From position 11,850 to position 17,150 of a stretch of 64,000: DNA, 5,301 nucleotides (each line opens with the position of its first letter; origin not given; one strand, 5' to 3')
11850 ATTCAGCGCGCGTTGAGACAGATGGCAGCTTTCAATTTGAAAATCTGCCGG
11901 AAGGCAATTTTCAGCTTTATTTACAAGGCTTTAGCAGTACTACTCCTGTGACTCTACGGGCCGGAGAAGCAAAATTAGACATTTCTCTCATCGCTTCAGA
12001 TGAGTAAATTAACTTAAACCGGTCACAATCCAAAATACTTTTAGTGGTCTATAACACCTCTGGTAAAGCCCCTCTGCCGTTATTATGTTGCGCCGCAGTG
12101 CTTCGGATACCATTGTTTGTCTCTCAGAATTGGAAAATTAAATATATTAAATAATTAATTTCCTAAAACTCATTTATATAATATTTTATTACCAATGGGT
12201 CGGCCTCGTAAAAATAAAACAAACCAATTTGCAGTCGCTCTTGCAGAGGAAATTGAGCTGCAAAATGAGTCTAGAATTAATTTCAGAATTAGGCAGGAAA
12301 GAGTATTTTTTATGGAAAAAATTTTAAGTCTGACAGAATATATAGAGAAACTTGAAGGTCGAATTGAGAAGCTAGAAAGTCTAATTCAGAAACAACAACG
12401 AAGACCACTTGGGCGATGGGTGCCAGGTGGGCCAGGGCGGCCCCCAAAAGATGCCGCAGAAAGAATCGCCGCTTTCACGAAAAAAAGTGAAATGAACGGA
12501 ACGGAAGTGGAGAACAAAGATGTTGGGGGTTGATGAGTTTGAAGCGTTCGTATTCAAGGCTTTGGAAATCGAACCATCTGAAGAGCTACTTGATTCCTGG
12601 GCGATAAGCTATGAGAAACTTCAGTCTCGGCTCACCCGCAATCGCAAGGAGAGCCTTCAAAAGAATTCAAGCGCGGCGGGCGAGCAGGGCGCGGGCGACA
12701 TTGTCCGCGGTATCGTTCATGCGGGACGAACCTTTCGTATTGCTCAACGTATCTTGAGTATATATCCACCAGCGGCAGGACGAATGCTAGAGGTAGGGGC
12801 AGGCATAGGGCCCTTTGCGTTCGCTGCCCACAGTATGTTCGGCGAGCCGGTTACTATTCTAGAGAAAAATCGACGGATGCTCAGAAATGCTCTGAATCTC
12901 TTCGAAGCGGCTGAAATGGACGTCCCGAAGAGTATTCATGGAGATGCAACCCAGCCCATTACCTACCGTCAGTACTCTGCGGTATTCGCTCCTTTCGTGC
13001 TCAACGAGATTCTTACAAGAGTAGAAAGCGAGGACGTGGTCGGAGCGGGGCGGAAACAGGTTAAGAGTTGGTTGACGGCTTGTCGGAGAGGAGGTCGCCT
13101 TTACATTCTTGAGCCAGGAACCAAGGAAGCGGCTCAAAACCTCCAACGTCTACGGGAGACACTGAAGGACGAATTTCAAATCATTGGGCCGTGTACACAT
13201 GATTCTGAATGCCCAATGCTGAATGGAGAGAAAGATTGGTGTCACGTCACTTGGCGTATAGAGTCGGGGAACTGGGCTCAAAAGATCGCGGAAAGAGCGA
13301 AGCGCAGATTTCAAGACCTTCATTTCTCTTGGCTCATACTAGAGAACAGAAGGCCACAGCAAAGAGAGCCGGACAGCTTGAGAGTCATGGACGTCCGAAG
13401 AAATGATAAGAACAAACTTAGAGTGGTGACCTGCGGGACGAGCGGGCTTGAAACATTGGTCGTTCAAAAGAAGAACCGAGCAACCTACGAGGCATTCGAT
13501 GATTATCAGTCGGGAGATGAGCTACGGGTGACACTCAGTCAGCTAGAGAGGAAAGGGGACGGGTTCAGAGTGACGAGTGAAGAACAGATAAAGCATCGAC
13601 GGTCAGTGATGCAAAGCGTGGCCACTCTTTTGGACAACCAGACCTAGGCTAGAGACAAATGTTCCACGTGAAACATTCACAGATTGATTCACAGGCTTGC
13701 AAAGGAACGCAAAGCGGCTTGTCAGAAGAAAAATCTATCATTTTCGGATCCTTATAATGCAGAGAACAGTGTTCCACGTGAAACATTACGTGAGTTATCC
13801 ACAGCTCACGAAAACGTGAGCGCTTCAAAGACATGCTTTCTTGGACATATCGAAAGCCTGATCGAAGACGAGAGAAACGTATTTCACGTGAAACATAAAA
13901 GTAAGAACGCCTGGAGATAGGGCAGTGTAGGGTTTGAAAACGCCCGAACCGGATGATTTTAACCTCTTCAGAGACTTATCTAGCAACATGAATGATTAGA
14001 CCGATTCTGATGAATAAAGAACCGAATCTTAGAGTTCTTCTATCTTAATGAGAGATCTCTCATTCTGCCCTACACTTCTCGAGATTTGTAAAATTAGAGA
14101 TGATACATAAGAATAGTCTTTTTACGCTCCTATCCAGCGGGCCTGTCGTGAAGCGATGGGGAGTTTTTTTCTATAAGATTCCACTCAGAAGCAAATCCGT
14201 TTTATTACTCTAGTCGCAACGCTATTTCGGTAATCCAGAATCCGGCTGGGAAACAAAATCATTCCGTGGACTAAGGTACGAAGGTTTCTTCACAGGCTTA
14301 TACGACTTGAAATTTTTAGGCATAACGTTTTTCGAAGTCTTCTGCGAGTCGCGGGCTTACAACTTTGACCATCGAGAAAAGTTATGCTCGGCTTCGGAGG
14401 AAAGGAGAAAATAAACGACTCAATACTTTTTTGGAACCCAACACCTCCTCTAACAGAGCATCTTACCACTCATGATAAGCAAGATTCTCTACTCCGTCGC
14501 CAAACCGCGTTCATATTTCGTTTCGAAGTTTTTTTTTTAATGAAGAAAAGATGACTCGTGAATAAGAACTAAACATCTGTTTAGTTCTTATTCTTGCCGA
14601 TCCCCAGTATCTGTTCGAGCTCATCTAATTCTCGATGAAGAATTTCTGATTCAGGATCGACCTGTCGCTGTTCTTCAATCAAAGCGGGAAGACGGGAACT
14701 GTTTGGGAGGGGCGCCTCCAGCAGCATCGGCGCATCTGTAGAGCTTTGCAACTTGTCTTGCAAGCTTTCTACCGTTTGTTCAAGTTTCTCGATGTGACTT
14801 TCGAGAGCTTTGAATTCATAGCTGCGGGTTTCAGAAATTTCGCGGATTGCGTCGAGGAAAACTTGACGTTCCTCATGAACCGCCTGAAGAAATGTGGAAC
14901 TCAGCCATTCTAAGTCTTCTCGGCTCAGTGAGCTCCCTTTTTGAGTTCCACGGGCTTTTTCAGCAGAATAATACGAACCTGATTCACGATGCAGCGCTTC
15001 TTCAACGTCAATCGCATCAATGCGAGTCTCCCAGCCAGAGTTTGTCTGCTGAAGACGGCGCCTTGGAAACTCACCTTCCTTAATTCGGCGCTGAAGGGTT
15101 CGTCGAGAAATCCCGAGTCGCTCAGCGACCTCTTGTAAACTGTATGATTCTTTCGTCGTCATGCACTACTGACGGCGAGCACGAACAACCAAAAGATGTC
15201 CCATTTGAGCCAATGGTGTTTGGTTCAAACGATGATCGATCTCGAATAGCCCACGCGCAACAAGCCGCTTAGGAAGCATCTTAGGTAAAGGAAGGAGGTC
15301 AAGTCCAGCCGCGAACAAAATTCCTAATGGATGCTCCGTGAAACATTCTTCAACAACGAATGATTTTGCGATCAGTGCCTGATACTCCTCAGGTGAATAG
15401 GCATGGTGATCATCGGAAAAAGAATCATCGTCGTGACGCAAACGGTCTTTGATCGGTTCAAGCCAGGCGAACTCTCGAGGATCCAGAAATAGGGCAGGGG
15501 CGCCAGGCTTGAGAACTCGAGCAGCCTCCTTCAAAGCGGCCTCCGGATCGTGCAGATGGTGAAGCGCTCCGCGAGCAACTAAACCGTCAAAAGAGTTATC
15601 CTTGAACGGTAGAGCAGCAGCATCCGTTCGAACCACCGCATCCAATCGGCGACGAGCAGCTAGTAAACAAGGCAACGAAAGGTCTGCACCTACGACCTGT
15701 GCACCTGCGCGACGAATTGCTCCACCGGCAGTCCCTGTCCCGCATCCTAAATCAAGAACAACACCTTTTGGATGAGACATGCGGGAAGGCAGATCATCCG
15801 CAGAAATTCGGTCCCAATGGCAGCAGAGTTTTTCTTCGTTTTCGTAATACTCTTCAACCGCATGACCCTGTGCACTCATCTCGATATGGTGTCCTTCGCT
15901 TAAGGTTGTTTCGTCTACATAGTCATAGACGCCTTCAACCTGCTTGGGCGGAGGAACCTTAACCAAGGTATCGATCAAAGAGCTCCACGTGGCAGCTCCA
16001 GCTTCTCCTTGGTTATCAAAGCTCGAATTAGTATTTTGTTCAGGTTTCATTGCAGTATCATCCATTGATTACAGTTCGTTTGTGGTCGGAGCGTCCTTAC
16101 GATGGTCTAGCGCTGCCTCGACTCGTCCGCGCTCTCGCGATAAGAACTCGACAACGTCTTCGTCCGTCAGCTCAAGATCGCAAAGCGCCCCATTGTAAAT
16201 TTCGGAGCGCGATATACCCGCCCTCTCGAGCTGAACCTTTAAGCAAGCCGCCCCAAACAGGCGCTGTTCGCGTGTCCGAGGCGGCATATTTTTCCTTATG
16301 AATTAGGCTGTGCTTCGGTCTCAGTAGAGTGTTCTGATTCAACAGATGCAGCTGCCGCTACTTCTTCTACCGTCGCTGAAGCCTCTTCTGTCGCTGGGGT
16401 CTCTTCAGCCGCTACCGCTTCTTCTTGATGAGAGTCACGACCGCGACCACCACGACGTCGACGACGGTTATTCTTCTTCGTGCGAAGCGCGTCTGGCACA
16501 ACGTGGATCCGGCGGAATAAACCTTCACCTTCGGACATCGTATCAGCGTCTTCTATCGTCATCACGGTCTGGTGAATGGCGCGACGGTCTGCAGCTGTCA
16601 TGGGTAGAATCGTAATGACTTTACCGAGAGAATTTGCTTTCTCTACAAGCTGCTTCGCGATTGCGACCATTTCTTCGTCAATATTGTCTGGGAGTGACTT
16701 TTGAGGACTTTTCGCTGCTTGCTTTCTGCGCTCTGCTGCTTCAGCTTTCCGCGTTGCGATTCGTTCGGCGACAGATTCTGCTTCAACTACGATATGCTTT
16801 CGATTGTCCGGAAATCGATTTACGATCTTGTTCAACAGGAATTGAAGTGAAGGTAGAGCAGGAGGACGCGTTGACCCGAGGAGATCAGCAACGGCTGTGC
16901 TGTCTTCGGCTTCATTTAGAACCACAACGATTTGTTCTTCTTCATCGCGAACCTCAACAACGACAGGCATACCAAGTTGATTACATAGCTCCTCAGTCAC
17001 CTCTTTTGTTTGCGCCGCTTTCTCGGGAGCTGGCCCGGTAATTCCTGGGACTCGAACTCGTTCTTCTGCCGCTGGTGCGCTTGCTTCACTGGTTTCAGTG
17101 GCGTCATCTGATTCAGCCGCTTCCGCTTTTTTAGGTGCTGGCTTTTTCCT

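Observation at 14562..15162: RacA-like HTH plus coiled-coil protein encoded next to the parS array; gene end embedded in a perfect 33-bp hairpin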

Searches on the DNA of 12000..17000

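Call 8: search_rna_families(source=window, start=12000, end=17000, threshold=evalue, max_evalue=1)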
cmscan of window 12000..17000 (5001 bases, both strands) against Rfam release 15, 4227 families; matches with E-value up to 1: 1.
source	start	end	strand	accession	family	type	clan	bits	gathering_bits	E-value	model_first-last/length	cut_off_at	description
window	14564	14590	-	RF04340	Plastid-psbJ-4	Cis-reg;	CL00152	28.6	55.2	0.039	1-65/65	no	Plastid-psbJ-4 3UTR RNA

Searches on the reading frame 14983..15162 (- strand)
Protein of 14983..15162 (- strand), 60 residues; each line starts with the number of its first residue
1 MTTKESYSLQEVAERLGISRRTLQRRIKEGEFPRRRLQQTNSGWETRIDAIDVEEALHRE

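Call 57: search_solved_structures(query=A5, max_evalue=10, show_alignments=0)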
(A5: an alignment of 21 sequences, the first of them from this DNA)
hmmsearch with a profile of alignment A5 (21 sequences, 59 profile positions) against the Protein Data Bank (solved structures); distinct sequences matched with E-value up to 10: 24.
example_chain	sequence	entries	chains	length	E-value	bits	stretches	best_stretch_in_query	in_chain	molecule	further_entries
8vd6_A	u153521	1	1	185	0.00018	24.4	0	7-24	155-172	CAP REPEAT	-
2x48_A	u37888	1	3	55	0.0067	19.4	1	4-26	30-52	CAG38821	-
2kfs_A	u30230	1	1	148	0.019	17.9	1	5-30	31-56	Conserved hypothetical regulatory protein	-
2lcq_A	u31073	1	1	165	0.072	16.1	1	5-27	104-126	Putative toxin VapC6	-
7zbs_X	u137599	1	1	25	0.088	15.8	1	10-24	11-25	HTH_8cm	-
2krc_A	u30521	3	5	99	0.098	15.7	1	8-46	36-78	DNA-directed RNA polymerase subunit delta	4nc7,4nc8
4j2n_A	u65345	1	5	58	0.1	15.6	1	7-32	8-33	Gp37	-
6l6v_A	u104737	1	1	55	0.14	15.2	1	7-30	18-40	E3 protein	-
6zfb_D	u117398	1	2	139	0.21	14.6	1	8-46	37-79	DNA-directed RNA polymerase subunit delta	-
6zca_D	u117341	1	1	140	0.23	14.4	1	8-46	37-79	Probable DNA-directed RNA polymerase subunit delta,Probable DNA-directed RNA polymerase su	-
7f75_L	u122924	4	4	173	0.3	14.1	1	8-45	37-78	DNA-directed RNA polymerase subunit delta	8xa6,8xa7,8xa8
2m4k_A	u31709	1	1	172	0.3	14.1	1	8-45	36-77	DNA-directed RNA polymerase subunit delta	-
2vz4_A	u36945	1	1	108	0.42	13.6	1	5-23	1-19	HTH-TYPE TRANSCRIPTIONAL ACTIVATOR TIPA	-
4l5e_A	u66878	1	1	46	0.51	13.4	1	11-28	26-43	Transcriptional regulator (NtrC family)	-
5tjj_A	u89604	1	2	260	0.85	12.7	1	7-25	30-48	Transcriptional regulator, IclR family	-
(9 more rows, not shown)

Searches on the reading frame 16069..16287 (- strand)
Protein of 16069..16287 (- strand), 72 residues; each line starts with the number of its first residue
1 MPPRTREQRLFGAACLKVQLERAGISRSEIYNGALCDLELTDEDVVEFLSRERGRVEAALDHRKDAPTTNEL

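Call 3: search_protein_families(library=pfam, proteins=[window:16069-16287:-], max_evalue=0.1)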
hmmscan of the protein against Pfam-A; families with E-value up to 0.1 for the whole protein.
window:16069-16287:- (72 aa): 1 family
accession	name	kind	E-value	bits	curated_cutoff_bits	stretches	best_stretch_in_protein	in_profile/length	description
PF08383.16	Maf_N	-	0.084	13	27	0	38-50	21-33/34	Maf N-terminal region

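Call 4: search_protein_families(library=ncbifam, proteins=[window:16069-16287:-], max_evalue=0.1)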
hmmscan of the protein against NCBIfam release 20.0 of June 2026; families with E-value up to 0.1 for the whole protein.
window:16069-16287:- (72 aa): 0 families

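Call 61: find_homologous_proteins(query=window:16069-16287:-, max_evalue=0.001)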
Query window:16069-16287:- (72 aa): 11 proteins with E <= 0.001 among 14 candidates.
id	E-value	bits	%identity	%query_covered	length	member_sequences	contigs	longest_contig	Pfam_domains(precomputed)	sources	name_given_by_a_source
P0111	1.0e-39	151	100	100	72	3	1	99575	-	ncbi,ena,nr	ncbi:MAG: hypothetical protein VYC39_09360 [Myxococcota bacterium]|nr:hypothetical protein [Myxococc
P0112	4.5e-35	136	90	100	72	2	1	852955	-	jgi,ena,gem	-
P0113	2.8e-32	127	88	100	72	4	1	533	-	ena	-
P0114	3.5e-26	108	78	94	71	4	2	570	-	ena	-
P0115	2.6e-18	83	63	100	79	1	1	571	-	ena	-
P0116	9.3e-15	72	62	88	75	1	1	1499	-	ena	-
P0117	5.7e-14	69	63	88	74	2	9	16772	-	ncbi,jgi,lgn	jgi:hypothetical protein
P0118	6.8e-12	63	61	85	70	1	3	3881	-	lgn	-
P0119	1.0e-11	62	56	88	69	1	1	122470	-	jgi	jgi:hypothetical protein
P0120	5.8e-10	57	54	88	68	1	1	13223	-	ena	-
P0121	1.3e-9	56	58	83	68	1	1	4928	-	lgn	-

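Call 63: find_encoding_contigs(protein=P0119, flank=6000, max_places=1)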
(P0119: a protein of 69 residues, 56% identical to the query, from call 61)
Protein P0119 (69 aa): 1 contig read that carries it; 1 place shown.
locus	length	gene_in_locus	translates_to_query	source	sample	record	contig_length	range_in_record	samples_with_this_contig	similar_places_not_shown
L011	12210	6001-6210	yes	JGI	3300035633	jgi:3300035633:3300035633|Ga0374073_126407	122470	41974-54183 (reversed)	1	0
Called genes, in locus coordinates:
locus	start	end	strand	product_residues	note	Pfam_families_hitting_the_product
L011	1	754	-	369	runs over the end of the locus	PF00712:DNA_pol3_beta, PF02767:DNA_pol3_beta_2, PF02768:DNA_pol3_beta_3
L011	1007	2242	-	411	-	PF00308:Bac_DnaA, PF01695:IstB_IS21 (faint), PF22688:Hda_lid (faint), PF08299:Bac_DnaA_C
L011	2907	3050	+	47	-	-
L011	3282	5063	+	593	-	PF14849:YidC_periplas, PF02096:60KD_IMP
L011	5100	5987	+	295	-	PF14804:Jag_N, PF01424:R3H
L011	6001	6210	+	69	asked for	-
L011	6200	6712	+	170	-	-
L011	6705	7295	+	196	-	PF02245:Pur_DNA_glyco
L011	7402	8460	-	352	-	PF09243:Rsm22, PF13649:Methyltransf_25 (weak)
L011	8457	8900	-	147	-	-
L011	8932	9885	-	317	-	PF00069:Pkinase, PF07714:PK_Tyr_Ser-Thr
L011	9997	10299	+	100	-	-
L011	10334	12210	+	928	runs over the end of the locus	PF00005:ABC_tran (faint), PF02463:SMC_N (faint), PF13191:AAA_16 (faint), PF13304:AAA_21 (faint), PF13476:AAA_23 (faint), PF17760:UvrA_inter, PF17755:UvrA_DNA-bind, PF20703:nSTAND1 (weak), +2 more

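Call 64: find_encoding_contigs(protein=P0117, flank=6000, max_places=1)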
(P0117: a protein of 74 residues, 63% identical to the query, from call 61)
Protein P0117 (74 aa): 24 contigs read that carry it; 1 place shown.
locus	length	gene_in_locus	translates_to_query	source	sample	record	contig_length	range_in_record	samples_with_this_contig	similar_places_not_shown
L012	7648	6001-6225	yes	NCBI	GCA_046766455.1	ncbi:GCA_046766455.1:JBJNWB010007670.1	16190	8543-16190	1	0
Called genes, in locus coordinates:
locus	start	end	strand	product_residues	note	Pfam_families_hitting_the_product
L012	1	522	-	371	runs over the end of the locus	PF00712:DNA_pol3_beta, PF02767:DNA_pol3_beta_2, PF02768:DNA_pol3_beta_3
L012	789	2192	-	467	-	PF11638:DnaA_N, PF00308:Bac_DnaA, PF01695:IstB_IS21 (weak), PF22688:Hda_lid (weak), PF08299:Bac_DnaA_C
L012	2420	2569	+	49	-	PF00468:Ribosomal_L34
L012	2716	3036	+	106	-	PF00825:Ribonuclease_P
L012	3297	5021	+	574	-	PF14849:YidC_periplas, PF02096:60KD_IMP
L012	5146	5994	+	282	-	PF01424:R3H (weak)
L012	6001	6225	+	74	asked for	-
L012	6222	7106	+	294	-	PF05148:Methyltransf_8 (weak), PF13489:Methyltransf_23, PF01209:Ubie_methyltran (weak), PF08241:Methyltransf_11, PF08242:Methyltransf_12, PF13649:Methyltransf_25, PF13847:Methyltransf_31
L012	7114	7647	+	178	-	?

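Call 71: predict_structure(alignment_id=A6)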
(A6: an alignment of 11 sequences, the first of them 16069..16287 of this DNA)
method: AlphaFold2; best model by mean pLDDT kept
length: 72 residues; sequences in the alignment: 11
mean_pLDDT: 83.5   pTM: 0.70
mean pLDDT of the five models: 83.5, 83.4, 81.9, 81.2, 79.9
residues with pLDDT >= 90: 43; 70-90: 15; 50-70: 7; < 50: 7
segments of 3 or more residues with pLDDT < 50: 66-72
pLDDT, mean of each block of 10 residues (from residue 1): 77 93 87 92 95 92 57 39
secondary structure, 60 per line:
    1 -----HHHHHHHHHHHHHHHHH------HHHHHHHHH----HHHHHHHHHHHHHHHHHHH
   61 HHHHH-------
elements in order: H6-22 H29-37 H42-65

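Call 73: fold_search(model_id=the predicted structure, library=pdb)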
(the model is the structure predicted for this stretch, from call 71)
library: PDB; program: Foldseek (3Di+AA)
matches with E <= 10: 59; with E <= 0.001: 0
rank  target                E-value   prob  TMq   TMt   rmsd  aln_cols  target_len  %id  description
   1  2mw8_MODEL_1_A        2.6e+00  0.13  0.33  0.35   5.9        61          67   18  Solution structure of SATB1 homeodomain (released 2015-11-04)
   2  3ikt_A                3.3e+00  0.18  0.36  0.15   5.4        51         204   24  Crystal structure of a Rex-family repressor/DNA/NAD+ complex from Thermus aquaticus (released 2010-06-09)
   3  3ikv_B                3.3e+00  0.18  0.34  0.15   4.3        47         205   23  Crystal structure of a Rex-family repressor R90D mutant from Thermus aquaticus (released 2010-06-09)
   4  1g3s                  3.7e+00  0.12  0.32  0.14   4.8        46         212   15  CYS102SER DTXR (released 2001-10-25)
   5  2ao9_H                3.9e+00  0.07  0.28  0.20   9.1        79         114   18  Structural Genomics, The crystal structure of a Phage protein (phBC6A51) from Bacillus cereus ATCC 14579 (released 2005-09-27)
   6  7qrc_B                4.2e+00  0.14  0.36  0.40   3.8        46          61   22  X-ray structure of Trypanosoma cruzi PEX14 in complex with a PEX5-PEX14 PPI inhibitor (released 2022-11-23)
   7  6eez_A                4.4e+00  0.14  0.39  0.17   8.4        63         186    8  Crystal Structure of the thiol-disulfide exchange protein alpha-DsbA2 from Wolbachia pipientis (released 2019-04-17)
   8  6vso_B                4.4e+00  0.13  0.38  0.36   5.6        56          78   16  DengueV-2 Capsid Structure (released 2020-07-15)
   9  8hov_C                4.4e+00  0.06  0.26  0.23  11.2        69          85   16  Crystal structure of Hms1p from Saccharomyces cerevisiae (released 2024-06-12)
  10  8ouw_A                4.4e+00  0.04  0.25  0.11  13.3        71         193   15  Cryo-EM structure of CMG helicase bound to TIM-1/TIPN-1 and homodimeric DNSN-1 on fork DNA (Caenorhabditis elegans) (released 2023-08-16)
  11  3c1l_H                4.7e+00  0.15  0.41  0.21   4.2        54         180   18  Crystal structure of an antioxidant defense protein (mlr4105) from mesorhizobium loti maff303099 at 2.00 A resolution (released 2008-02-05)
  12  1ddn_A                4.7e+00  0.08  0.32  0.23   5.2        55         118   14  DIPHTHERIA TOX REPRESSOR (C102D MUTANT)/TOX DNA OPERATOR COMPLEX (released 1998-10-14)
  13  8hov_F                4.7e+00  0.05  0.25  0.23  10.9        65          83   17  Crystal structure of Hms1p from Saccharomyces cerevisiae (released 2024-06-12)
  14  1m1e_B                5.3e+00  0.13  0.37  0.39   3.4        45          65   16  Beta-catenin armadillo repeat domain bound to ICAT (released 2002-10-16)
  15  8hov_E                5.3e+00  0.04  0.23  0.21  11.1        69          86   16  Crystal structure of Hms1p from Saccharomyces cerevisiae (released 2024-06-12)
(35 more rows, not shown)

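Call 76: search_protein_families(library=phrogs, proteins=[window:16069-16287:-], max_evalue=0.01)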
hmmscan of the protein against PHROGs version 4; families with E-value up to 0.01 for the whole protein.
window:16069-16287:- (72 aa): 0 families
